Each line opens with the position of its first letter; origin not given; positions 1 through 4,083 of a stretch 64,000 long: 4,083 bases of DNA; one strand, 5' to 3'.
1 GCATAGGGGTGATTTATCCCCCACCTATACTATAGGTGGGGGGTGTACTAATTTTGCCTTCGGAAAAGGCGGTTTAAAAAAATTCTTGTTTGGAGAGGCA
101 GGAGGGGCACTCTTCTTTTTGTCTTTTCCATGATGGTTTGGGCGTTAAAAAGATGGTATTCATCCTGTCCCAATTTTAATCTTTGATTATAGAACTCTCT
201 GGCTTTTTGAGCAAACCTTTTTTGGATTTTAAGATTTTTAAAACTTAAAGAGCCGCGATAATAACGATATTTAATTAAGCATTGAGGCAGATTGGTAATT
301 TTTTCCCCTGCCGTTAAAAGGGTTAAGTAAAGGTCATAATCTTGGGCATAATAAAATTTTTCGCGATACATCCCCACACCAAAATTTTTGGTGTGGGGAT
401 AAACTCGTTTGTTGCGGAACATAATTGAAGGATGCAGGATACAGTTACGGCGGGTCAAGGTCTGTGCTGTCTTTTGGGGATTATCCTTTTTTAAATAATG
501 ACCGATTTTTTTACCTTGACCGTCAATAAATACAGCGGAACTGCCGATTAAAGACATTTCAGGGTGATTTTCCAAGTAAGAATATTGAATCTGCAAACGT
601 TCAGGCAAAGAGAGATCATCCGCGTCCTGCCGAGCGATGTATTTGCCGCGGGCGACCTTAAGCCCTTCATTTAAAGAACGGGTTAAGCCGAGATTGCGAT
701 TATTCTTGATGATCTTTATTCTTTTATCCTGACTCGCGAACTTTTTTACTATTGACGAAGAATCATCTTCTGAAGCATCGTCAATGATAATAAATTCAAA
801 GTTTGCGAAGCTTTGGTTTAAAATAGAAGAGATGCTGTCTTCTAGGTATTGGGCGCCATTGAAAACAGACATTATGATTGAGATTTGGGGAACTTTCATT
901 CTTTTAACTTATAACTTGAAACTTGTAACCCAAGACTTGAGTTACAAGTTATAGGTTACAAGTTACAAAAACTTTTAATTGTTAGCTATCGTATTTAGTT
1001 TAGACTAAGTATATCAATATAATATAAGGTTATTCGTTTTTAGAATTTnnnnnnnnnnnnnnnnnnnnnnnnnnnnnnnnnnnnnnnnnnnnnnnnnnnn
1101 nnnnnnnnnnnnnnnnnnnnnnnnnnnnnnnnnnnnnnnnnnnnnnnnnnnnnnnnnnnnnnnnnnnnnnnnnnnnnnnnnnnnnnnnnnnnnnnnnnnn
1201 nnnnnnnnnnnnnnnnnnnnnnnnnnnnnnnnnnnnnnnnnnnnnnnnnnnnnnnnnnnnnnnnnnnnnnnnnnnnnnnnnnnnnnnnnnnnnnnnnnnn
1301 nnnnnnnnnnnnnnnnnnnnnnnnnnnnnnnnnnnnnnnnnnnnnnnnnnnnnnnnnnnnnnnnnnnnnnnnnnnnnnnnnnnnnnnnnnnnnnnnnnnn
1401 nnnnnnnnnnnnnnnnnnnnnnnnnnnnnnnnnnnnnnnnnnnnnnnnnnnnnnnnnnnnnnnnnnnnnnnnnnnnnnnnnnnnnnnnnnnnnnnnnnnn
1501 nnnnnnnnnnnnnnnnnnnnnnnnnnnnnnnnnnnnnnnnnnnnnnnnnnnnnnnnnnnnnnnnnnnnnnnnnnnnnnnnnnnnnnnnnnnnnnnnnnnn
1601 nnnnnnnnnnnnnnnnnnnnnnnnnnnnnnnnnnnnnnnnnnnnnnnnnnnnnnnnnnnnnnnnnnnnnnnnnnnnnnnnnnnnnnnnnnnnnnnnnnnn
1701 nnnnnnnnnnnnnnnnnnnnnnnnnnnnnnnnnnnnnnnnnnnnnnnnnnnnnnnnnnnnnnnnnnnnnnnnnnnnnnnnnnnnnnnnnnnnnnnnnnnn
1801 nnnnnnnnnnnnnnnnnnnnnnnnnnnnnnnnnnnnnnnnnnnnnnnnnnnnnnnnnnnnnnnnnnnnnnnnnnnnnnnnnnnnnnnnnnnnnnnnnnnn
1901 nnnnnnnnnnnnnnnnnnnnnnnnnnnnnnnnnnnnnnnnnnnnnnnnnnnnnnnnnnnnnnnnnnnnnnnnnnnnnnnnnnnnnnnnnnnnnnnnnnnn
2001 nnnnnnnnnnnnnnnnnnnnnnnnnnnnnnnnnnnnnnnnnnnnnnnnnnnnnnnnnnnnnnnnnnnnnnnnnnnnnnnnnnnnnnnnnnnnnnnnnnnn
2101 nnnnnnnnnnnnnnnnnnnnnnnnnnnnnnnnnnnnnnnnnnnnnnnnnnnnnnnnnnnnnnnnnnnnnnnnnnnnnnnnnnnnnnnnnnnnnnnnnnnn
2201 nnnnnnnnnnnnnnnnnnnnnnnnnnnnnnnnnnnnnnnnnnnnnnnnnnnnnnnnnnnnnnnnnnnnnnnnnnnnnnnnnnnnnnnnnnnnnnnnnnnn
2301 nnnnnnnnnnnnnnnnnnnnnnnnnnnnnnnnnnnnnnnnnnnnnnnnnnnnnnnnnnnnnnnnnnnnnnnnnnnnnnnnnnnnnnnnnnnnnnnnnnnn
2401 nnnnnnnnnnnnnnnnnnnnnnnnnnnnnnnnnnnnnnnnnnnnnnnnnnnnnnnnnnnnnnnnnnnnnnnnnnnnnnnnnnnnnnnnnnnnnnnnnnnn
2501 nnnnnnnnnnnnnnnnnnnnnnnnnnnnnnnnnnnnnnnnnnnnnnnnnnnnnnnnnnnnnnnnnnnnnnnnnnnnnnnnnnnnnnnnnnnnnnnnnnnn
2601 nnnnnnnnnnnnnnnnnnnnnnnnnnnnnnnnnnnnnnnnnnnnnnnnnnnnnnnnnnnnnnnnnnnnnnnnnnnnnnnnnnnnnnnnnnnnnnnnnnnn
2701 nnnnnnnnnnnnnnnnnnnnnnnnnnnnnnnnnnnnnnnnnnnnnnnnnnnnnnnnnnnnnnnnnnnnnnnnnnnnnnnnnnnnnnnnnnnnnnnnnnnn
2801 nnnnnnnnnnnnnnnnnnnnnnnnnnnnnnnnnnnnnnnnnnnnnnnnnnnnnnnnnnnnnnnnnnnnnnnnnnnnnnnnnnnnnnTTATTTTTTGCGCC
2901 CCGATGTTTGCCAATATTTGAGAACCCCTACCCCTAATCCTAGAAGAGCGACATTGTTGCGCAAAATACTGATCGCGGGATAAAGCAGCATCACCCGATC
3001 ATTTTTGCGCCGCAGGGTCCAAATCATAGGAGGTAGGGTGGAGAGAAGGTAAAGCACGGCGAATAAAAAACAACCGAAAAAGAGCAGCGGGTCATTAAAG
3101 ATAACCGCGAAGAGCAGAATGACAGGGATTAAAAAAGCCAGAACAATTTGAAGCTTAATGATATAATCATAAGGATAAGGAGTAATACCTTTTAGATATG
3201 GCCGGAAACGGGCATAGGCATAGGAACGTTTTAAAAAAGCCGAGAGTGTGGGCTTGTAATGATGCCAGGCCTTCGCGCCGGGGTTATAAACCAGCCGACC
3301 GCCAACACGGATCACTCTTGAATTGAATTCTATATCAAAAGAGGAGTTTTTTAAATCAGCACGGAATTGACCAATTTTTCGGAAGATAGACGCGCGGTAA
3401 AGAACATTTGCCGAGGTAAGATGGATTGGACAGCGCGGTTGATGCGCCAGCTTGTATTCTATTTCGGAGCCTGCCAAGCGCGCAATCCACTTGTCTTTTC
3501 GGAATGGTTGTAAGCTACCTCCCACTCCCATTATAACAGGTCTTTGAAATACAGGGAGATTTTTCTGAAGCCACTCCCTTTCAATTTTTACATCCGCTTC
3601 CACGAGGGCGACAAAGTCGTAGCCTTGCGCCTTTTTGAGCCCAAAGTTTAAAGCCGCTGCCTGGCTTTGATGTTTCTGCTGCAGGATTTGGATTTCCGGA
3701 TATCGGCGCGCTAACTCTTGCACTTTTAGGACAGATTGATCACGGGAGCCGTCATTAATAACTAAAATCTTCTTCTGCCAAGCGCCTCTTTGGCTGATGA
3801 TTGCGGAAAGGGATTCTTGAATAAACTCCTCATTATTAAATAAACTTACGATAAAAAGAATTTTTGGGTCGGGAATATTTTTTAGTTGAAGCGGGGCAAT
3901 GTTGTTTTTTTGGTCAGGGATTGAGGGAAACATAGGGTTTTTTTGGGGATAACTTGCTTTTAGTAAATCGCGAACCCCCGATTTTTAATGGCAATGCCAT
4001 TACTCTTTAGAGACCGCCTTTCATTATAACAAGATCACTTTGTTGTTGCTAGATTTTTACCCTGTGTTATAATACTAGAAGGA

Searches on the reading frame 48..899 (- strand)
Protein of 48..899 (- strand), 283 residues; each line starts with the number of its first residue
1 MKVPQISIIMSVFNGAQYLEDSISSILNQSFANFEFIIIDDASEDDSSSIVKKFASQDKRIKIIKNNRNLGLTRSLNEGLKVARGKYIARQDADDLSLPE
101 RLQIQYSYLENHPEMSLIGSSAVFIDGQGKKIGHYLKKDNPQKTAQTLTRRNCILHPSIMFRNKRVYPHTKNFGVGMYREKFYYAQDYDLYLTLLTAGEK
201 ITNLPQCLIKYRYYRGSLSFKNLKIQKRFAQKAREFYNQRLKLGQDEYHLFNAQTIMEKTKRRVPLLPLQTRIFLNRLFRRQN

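Call 74: search_protein_families(library=pfam, proteins=[window:48-899:-], max_evalue=0.001)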
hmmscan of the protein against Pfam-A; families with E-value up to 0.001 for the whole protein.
window:48-899:- (283 aa): 3 families
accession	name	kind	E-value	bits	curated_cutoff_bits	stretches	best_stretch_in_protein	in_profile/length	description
PF00535.33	Glycos_transf_2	-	2.8e-34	118.9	23.3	1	7-166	1-163/168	Glycosyl transferase family 2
PF13641.12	Glyco_tranf_2_3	-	7.5e-13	49.5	27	1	4-237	1-229/230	Glycosyltransferase like family 2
PF10111.15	Glyco_tranf_2_2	-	2.3e-11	44.1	27.3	1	12-224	8-229/276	Glycosyltransferase like family 2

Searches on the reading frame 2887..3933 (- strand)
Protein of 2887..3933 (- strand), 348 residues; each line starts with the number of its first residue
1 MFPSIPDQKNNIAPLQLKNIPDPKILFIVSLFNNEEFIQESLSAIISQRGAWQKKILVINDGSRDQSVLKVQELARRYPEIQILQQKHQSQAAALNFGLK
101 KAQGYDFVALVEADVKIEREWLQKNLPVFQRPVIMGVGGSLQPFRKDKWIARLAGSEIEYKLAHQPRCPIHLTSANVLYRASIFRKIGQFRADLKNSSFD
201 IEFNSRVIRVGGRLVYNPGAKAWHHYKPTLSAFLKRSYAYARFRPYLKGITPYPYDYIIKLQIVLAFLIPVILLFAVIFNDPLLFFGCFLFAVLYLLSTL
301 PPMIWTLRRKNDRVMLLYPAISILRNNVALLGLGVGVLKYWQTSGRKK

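Call 74: search_protein_families(library=pfam, proteins=[window:2887-3933:-], max_evalue=0.001)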
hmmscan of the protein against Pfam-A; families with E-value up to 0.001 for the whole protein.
window:2887-3933:- (348 aa): 4 families
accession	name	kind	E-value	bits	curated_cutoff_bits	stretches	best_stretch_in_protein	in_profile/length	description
PF00535.33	Glycos_transf_2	-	1.2e-17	64.8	23.3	1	28-153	3-128/168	Glycosyl transferase family 2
PF13641.12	Glyco_tranf_2_3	-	2.5e-14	54.3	27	1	23-236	1-223/230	Glycosyltransferase like family 2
PF13632.12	Glyco_trans_2_3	-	2.4e-07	31.2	27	1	108-296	2-188/198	Glycosyl transferase family group 2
PF10111.15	Glyco_tranf_2_2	-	0.00018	21.6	27.3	1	32-128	7-105/276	Glycosyltransferase like family 2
